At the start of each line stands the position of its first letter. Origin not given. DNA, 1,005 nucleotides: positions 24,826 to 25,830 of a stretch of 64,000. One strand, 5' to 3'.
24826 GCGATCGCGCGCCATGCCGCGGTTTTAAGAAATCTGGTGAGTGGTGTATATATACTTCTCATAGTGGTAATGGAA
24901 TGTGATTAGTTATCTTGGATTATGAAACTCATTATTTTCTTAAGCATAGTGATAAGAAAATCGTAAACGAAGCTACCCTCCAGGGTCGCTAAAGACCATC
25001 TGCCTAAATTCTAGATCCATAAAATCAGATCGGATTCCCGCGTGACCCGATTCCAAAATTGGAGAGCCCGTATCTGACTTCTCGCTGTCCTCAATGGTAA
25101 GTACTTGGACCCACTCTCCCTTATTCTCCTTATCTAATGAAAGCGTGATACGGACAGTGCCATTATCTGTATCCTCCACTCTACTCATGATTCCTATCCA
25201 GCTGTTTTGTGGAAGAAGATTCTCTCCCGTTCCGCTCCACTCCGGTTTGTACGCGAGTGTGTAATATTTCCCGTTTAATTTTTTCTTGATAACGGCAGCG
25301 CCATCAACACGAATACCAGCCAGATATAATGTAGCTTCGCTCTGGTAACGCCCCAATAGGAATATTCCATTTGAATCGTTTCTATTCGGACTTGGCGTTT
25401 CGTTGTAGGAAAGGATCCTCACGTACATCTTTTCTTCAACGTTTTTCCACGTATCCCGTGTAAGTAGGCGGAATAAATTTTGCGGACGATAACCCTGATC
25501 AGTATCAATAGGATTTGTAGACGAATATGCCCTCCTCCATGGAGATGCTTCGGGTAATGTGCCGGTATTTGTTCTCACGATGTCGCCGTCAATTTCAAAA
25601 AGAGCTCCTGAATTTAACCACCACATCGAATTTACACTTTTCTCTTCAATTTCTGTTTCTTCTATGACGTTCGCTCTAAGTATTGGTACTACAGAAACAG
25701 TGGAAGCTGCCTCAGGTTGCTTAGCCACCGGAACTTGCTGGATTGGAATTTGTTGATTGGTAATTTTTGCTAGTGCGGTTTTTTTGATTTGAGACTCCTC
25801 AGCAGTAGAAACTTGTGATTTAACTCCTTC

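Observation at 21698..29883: PNAG-like exopolysaccharide synthesis/modification locus with four paralogous jelly-roll lectin-like modules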

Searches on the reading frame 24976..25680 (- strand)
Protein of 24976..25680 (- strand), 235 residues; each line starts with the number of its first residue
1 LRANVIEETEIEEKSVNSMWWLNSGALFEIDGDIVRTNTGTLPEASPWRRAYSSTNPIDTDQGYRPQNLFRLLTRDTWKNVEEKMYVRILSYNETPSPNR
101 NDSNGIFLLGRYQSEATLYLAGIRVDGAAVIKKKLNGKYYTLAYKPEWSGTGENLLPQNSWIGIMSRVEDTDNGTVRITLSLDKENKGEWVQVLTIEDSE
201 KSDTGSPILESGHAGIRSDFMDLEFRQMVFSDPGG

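Call 18: search_solved_structures(query=A1, max_evalue=10, show_alignments=2)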
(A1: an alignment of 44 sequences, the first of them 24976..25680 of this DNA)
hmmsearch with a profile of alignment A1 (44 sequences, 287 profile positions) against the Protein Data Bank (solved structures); distinct sequences matched with E-value up to 10: 1.
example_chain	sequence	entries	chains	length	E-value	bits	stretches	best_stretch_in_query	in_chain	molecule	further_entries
7d4a_A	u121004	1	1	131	0.32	13.4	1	161-203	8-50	Lysine-specific demethylase 4A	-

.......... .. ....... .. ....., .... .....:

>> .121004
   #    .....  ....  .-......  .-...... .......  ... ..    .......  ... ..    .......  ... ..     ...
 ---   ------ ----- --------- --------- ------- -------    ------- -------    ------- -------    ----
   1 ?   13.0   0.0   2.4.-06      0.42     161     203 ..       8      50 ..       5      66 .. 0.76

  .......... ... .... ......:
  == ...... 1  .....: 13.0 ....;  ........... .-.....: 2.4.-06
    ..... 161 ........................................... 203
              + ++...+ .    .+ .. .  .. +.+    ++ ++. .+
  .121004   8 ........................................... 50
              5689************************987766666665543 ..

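Call 24: find_related_loci(query=A1, collection=genome_contigs, flank=10000)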
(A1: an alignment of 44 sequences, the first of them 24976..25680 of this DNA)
Query A1 (235 aa) in genome_contigs; peptide patterns used: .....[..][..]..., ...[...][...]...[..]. (x = any residue, [..] = any of these).
260 stretches matched a pattern; 250 encode a relative of the query (tblastn E <= 1e-3); the best 80 are kept; 78 distinct loci.
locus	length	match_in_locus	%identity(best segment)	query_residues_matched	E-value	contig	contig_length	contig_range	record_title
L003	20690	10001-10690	51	7-231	2e-71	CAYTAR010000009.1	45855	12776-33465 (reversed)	MAG TPA_asm: uncultured Candidatus Saccharibacteria bacterium isolate SRP319275_co5_193 genome assembly, contig: NODE_26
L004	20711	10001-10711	46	1-232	3e-66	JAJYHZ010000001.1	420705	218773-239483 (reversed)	MAG: bacterium isolate DBS2-1.bin102 NODE_8_length_420705_cov_42.367877, whole genome shotgun sequence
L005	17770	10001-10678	48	5-224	6e-65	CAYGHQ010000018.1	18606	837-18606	MAG TPA_asm: uncultured Candidatus Saccharibacteria bacterium isolate ERP113451_co1_204 genome assembly, contig: NODE_34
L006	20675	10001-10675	48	6-225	5e-65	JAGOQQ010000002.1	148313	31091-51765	MAG: Candidatus Paceibacterota bacterium isolate Gw_Bodden_bin_112 Gw_Bodden_129_length_148313_cov_18.016985, whole geno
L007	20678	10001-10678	46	5-225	6e-65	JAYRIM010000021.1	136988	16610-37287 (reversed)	MAG: Candidatus Levyibacteriota bacterium isolate SZ_szas25bin.53 k141_1198133, whole genome shotgun sequence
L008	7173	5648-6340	46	5-230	6e-65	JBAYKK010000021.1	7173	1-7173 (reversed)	MAG: Candidatus Paceibacterota bacterium isolate SO_2016_GW1_78 scaffold19858_OW334_2016, whole genome shotgun sequence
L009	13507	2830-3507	48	5-225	4e-65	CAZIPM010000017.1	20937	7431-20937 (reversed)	MAG TPA_asm: uncultured Gammaproteobacteria bacterium isolate SRP050083_co2_604 genome assembly, contig: NODE_1714_lengt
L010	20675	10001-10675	48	5-225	2e-64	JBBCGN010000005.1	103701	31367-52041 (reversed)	MAG: bacterium isolate CoA_maxb_bin.114 s15293.ctg015323l, whole genome shotgun sequence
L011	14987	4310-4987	47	6-225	2e-64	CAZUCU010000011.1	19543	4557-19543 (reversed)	MAG TPA_asm: uncultured Candidatus Saccharibacteria bacterium isolate SRP263991_co1_16 genome assembly, contig: NODE_399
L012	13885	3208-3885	47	3-225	6e-64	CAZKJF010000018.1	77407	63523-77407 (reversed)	MAG TPA_asm: uncultured Candidatus Saccharibacteria bacterium isolate binchicken_co84_142 genome assembly, contig: k141_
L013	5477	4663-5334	48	5-225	7e-64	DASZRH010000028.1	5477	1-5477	MAG TPA_asm: Candidatus Paceibacterota bacterium isolate SMAG_U6019 k141_340933, whole genome shotgun sequence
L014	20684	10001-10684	45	5-226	6e-64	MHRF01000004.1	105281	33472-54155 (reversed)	MAG: Candidatus Taylorbacteria bacterium RIFCSPHIGHO2_01_FULL_46_22b rifcsphigho2_01_scaffold_217, whole genome shotgun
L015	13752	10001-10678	49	5-226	8e-64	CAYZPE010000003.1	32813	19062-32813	MAG TPA_asm: uncultured Candidatus Saccharibacteria bacterium isolate SRP128246_co1_519 genome assembly, contig: NODE_21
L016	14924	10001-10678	46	6-226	2e-63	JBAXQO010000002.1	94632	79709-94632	MAG: bacterium isolate ELA559 MAG559_2, whole genome shotgun sequence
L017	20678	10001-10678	45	5-225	1e-62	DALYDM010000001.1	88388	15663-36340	MAG TPA_asm: Candidatus Paceibacterota bacterium isolate CTOTU14227 NODE_33_length_88388_cov_5.438398, whole genome shot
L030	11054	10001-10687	45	3-225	4e-61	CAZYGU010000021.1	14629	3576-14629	MAG TPA_asm: uncultured Candidatus Saccharibacteria bacterium isolate SRP278252_co2_822 genome assembly, contig: NODE_85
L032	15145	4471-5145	46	7-228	7e-61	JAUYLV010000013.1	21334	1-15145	MAG: bacterium isolate C24_metabat.bin.54 C24_k141_583040, whole genome shotgun sequence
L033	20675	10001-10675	48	5-225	5e-61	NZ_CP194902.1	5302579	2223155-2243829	Methylocaldum sp. GT1BB plasmid unnamed, complete sequence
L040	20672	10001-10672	46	5-225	3e-60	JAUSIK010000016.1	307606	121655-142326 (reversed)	MAG: Nanoarchaeota archaeon isolate E14_metabat.bin.238 E14_k141_1029965, whole genome shotgun sequence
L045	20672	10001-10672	48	6-225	6e-60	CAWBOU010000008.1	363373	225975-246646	MAG: uncultured delta proteobacterium isolate MFD09206.bin.2.37 genome assembly, contig: contig_1991, whole genome shotg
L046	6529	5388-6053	44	6-227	1e-59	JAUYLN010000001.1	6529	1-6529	MAG: bacterium isolate C24_metabat.bin.36 C24_k141_567942, whole genome shotgun sequence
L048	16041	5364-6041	43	5-225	4e-59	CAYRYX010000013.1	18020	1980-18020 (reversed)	MAG TPA_asm: uncultured Bdellovibrionales bacterium isolate binchicken_co245_258 genome assembly, contig: NODE_3197_leng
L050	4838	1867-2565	43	3-232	3e-59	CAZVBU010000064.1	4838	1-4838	MAG TPA_asm: uncultured Candidatus Saccharibacteria bacterium isolate binchicken_co107_435 genome assembly, contig: NODE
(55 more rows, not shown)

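Call 27: predict_structure(alignment_id=A1)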
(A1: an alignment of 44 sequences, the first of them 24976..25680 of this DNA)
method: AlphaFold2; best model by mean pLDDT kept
length: 235 residues; sequences in the alignment: 44
mean_pLDDT: 95.6   pTM: 0.92
mean pLDDT of the five models: 95.6, 95.6, 95.5, 94.8, 94.6
residues with pLDDT >= 90: 216; 70-90: 15; 50-70: 3; < 50: 1
segments of 3 or more residues with pLDDT < 50: none
pLDDT, mean of each block of 10 residues (from residue 1): 83 96 97 95 97 97 97 98 98 92 95 98 98 97 96 92 98 97 98 98 94 98 98 83
secondary structure, 60 per line:
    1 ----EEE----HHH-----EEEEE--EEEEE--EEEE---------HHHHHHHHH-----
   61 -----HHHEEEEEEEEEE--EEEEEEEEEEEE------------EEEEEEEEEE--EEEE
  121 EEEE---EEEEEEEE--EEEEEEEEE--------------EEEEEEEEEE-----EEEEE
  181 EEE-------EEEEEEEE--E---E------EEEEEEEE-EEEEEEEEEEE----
elements in order: E5-7 E20-24 E27-31 E34-37 H47-55 E69-78 E81-92 E105-114 E117-124 E128-135 E138-146 E161-170 E176-183 E191-198 E212-219 E221-231

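Call 54: search_protein_families(library=pfam, proteins=[L004:8879-11611:+, L016:8570-10699:+, L050:1720-4176:+, L046:4311-6071:+, L032:3769-5163:+, L045:9875-11188:+, L033:5758-9810:+, L048:1564-5136:+, L030:6911-9658:+], max_evalue=0.001)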
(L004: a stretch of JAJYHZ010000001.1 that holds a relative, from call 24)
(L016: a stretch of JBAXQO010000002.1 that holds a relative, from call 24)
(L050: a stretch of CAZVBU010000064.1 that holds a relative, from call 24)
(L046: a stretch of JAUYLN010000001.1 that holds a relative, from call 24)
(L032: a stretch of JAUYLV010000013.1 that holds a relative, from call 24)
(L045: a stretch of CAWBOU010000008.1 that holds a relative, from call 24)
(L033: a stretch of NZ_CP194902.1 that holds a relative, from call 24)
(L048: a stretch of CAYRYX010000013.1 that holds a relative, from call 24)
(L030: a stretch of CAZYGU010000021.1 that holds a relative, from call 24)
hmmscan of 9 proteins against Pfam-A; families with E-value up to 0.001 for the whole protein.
L004:8879-11611:+ (911 aa): 2 families
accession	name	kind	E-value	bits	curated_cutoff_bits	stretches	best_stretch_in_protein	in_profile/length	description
PF22585.3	Sialidase-like_CBM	-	5.8e-10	39.7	27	0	55-141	40-121/156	Sialidase-like, CBM domain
PF17164.10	DUF5122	-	7.6e-05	23.3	27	0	88-100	22-34/36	Domain of unknown function (DUF5122) beta-propeller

L016:8570-10699:+ (710 aa): 0 families

L050:1720-4176:+ (819 aa): 0 families

L046:4311-6071:+ (587 aa): 0 families

L032:3769-5163:+ (465 aa): 0 families

L045:9875-11188:+ (438 aa): 0 families

L033:5758-9810:+ (1351 aa): 31 families (the best 25 are shown)
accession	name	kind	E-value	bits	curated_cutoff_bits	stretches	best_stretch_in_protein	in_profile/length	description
PF14559.12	TPR_19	-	1.9e-66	220.8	25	10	394-449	2-57/68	Tetratricopeptide repeat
PF13428.12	TPR_14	-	1.1e-54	177.6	23.5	2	78-119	2-43/44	Tetratricopeptide repeat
PF13432.12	TPR_16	-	7.7e-41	138.6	32.7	6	388-449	2-63/65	Tetratricopeptide repeat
PF07719.23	TPR_2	-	6.6e-39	129.2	27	2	216-244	5-33/34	Tetratricopeptide repeat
PF13424.12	TPR_12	-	2.9e-28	98.3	30.1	3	215-267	6-64/77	Tetratricopeptide repeat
PF00515.34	TPR_1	-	4e-26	90.1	27.8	1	217-245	6-34/34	Tetratricopeptide repeat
PF13181.12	TPR_8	-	2.1e-25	87.1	25.7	1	217-245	6-34/34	Tetratricopeptide repeat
PF13174.12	TPR_6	-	2.2e-24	84.8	26.3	0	610-633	10-33/33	Tetratricopeptide repeat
PF23914.1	TPR_CcmH_CycH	-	2.2e-21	76.8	42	1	389-486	56-156/158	Cytochrome c-type biogenesis protein H TPR domain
PF13176.12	TPR_7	-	1e-18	66.2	27.9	0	217-245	4-32/36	Tetratricopeptide repeat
PF13414.12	TPR_11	-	1.8e-17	63.2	26.8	1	51-91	2-42/42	TPR repeat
PF12895.13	ANAPC3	-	5.4e-16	59.1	27.2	0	125-203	3-80/82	Anaphase-promoting complex, cyclosome, subunit 3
PF24575.1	TPR_Slam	-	2.2e-15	57.4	35.2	1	294-371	27-102/104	Surface lipoprotein assembly modifier, N-terminal TPR repeats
PF14561.12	TPR_20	-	3.3e-15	56.6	25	1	400-475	5-82/90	Tetratricopeptide repeat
PF25062.1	ARM_TT21_N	-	4.2e-14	53.3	40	0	35-161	91-218/222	Tetratricopeptide repeat protein 21 N-terminal ARM repeat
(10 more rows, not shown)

L048:1564-5136:+ (1191 aa): 3 families
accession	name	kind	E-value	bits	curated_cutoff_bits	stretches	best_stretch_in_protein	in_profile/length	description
PF07940.18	Hepar_II_III_C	-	2.6e-24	86.5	24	1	397-598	10-214/237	Heparinase II/III-like, C-terminal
PF16889.11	Hepar_II_III_N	-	6.7e-19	68.8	22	1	108-374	57-333/340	Heparinase II/III N-terminus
PF01522.26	Polysacc_deac_1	-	4.7e-14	52.9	23.1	1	814-937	3-119/124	Polysaccharide deacetylase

L030:6911-9658:+ (916 aa): 1 family
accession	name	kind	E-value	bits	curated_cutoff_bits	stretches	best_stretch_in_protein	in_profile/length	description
PF01522.26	Polysacc_deac_1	-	3e-33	114.9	23.1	2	696-817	4-121/124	Polysaccharide deacetylase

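Call 73: fold_search(model_id=the predicted structure, library=pdb)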
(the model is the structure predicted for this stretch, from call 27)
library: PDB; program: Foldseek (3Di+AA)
matches with E <= 10: 1212; with E <= 0.001: 76
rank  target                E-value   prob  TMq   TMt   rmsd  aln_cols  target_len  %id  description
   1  4b1m_A                2.3e-08  1.00  0.57  0.78   3.1       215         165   11  CARBOHYDRATE BINDING MODULE CBM66 FROM BACILLUS SUBTILIS (released 2012-12-12)
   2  4b1m_C                3.9e-08  1.00  0.57  0.80   3.2       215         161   11  CARBOHYDRATE BINDING MODULE CBM66 FROM BACILLUS SUBTILIS (released 2012-12-12)
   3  4azz_A                6.5e-08  1.00  0.56  0.77   3.3       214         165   12  Carbohydrate binding module CBM66 from Bacillus subtilis (released 2012-07-25)
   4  4b1m_B                7.7e-08  1.00  0.55  0.77   3.8       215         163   12  CARBOHYDRATE BINDING MODULE CBM66 FROM BACILLUS SUBTILIS (released 2012-12-12)
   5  4b1l                  2.5e-07  1.00  0.57  0.80   3.1       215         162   12  CARBOHYDRATE BINDING MODULE CBM66 FROM BACILLUS SUBTILIS (released 2012-12-12)
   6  6d2c_A                1.2e-06  1.00  0.37  0.34  10.9       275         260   12  Structure of Ulvan lyase from Nonlaben Ulvanivorans- NLR48 (released 2018-06-06)
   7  6d3u_A                1.3e-06  1.00  0.36  0.34  10.6       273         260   13  Complex structure of Ulvan lyase from Nonlaben Ulvanivorans- NLR48 (released 2018-06-06)
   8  8v31_C                7.4e-06  1.00  0.38  0.36   9.3       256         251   12  Structure of Alistipes sp. 3-Keto-2-hydroxy-glucal-hydratase AL2 (released 2024-06-19)
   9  2duq_A                8.7e-06  1.00  0.41  0.39  10.6       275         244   12  Crystal structure of VIP36 exoplasmic/lumenal domain, Ca2+/Man-bound form (released 2007-07-24)
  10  5jox_A                1.6e-05  1.00  0.39  0.21   8.6       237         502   11  Bacteroides ovatus Xyloglucan PUL GH43A in complex with AraDNJ (released 2016-08-10)
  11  6mly_A                2.1e-05  1.00  0.45  0.17   8.5       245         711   11  Bifunctional GH43-CE Bacteroides eggerthii, BACEGG_01304 (released 2019-10-02)
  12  2rhp_A                2.2e-05  1.00  0.49  0.20   5.3       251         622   11  The Thrombospondin-1 Polymorphism Asn700Ser Associated with Cornoary Artery Disease Causes Local and Long-Ranging Chan (released 2008-05-27)
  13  5jow_A                2.2e-05  1.00  0.43  0.23   8.5       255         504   10  Bacteroides ovatus Xyloglucan PUL GH43A (released 2016-08-10)
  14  5gmt_B                2.3e-05  1.00  0.42  0.39   8.1       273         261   10  Crystal structure of the marine PL-14 alginate lyase from Aplysia kurodai (released 2017-01-04)
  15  3mpp                  3.0e-05  1.00  0.45  0.29   7.3       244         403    9  Botulinum Neurotoxin Type G Receptor Binding Domain (released 2010-06-16)
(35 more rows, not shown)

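Call 78: search_protein_representatives(alignment_id=A1)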
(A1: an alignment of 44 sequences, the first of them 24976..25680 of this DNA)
Query: 44 sequences, 287 profile positions. Proteins with E-value up to 0.001 (for the whole library): 837; up to 1e-10: 501; up to 1e-30: 367. The best 150 are listed.
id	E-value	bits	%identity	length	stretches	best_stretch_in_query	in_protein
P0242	2.2e-241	814.7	-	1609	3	24-285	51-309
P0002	7.7e-200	678.4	-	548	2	28-284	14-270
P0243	4.9e-199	675.7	-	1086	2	34-286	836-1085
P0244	4.2e-194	659.5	-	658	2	46-286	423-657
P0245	1.1e-191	651.6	-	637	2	47-286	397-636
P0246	1.3e-190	648.1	-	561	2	47-286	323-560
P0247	5.0e-185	629.8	-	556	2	46-286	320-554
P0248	6.9e-174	593.2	-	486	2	42-286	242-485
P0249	1.1e-173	592.5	-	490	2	43-283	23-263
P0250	2.0e-172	588.4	-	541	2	34-286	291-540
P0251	1.4e-170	582.3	-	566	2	28-286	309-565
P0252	1.4e-167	572.5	-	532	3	43-285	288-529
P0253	1.7e-167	572.2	-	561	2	32-284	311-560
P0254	2.9e-164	561.6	-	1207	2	30-284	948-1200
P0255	3.4e-162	554.8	-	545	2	29-286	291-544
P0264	5.1e-112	390.2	-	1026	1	9-286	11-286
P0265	4.4e-111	387.1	-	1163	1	25-286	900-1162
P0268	2.2e-109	381.5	-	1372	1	23-286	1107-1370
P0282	1.8e-105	368.7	-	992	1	10-286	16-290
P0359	1.8e-91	322.7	-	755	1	38-286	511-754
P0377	1.8e-89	316.2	-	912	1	28-286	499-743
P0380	3.1e-89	315.4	-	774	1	30-286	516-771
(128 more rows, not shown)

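Call 80: search_protein_families(library=pfam, proteins=[P0243, P0254, P0265, P0268, P0264, P0282, P0377, P0359, P0380], max_evalue=0.0001)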
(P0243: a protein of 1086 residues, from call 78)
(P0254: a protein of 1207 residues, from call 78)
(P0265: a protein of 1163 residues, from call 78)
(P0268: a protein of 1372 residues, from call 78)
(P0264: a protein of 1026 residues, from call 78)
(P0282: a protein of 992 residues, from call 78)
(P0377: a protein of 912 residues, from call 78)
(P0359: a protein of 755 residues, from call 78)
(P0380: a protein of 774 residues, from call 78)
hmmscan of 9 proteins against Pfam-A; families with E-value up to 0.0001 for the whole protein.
P0243 (1086 aa): 2 families
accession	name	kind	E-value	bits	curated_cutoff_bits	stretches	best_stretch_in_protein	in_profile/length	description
PF00150.24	Cellulase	-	3.1e-14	53.6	23.5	1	457-766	4-271/272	Cellulase (glycosyl hydrolase family 5)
PF13115.11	YtkA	-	2.1e-05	25.5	25.9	1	302-386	3-83/85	YtkA-like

P0254 (1207 aa): 3 families
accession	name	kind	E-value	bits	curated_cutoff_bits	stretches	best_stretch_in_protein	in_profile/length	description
PF01522.26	Polysacc_deac_1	-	7.7e-10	39.2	23.1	1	381-526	3-112/124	Polysaccharide deacetylase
PF18911.6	PKD_4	-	1.5e-09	38.2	27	1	777-856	4-76/85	PKD domain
PF00801.26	PKD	-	2.8e-05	24.5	23.5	0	926-951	50-75/80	PKD domain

P0265 (1163 aa): 3 families
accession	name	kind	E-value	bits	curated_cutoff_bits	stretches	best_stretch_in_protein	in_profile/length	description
PF07940.18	Hepar_II_III_C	-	3.7e-30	105.6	24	1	346-520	3-187/237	Heparinase II/III-like, C-terminal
PF16889.11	Hepar_II_III_N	-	4.8e-23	82.5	22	1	32-330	29-333/340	Heparinase II/III N-terminus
PF01522.26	Polysacc_deac_1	-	5.9e-10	39.6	23.1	1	636-758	4-117/124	Polysaccharide deacetylase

P0268 (1372 aa): 3 families
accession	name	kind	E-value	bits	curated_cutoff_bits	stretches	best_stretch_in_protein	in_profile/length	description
PF07940.18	Hepar_II_III_C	-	2.8e-27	96.2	24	1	389-566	8-193/237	Heparinase II/III-like, C-terminal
PF16889.11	Hepar_II_III_N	-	2.1e-17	63.9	22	1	99-351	55-315/340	Heparinase II/III N-terminus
PF01522.26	Polysacc_deac_1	-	1.2e-10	41.9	23.1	1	840-966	5-119/124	Polysaccharide deacetylase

P0264 (1026 aa): 3 families
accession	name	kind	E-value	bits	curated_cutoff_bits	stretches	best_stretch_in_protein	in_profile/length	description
PF01341.22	Glyco_hydro_6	-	9e-49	167.4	27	1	449-694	11-300/305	Glycosyl hydrolases family 6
PF16403.11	Bact_surface_Ig-like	-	5.8e-15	55.5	27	1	336-405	1-71/71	Bacterial surface protein, Ig-like domain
PF01471.23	PG_binding_1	-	5.4e-09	36.5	23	1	887-929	1-43/57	Putative peptidoglycan binding domain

P0282 (992 aa): 3 families
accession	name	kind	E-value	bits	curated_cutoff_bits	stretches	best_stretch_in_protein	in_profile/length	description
PF01341.22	Glyco_hydro_6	-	2.4e-53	182.4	27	1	419-668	9-300/305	Glycosyl hydrolases family 6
PF16403.11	Bact_surface_Ig-like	-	1e-14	54.7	27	1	307-377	1-71/71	Bacterial surface protein, Ig-like domain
PF01471.23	PG_binding_1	-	8.5e-08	32.7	23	1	917-961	1-43/57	Putative peptidoglycan binding domain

P0377 (912 aa): 1 family
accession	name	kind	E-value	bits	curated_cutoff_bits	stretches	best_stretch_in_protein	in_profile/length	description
PF01522.26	Polysacc_deac_1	-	7e-15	55.5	23.1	1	129-270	3-110/124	Polysaccharide deacetylase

P0359 (755 aa): 1 family
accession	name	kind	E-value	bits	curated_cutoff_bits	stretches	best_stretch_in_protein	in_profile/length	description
PF01522.26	Polysacc_deac_1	-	2.1e-14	54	23.1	1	129-277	4-117/124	Polysaccharide deacetylase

P0380 (774 aa): 1 family
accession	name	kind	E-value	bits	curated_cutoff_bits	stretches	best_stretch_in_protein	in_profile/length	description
PF01522.26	Polysacc_deac_1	-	5.9e-12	46.1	23.1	1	135-273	4-107/124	Polysaccharide deacetylase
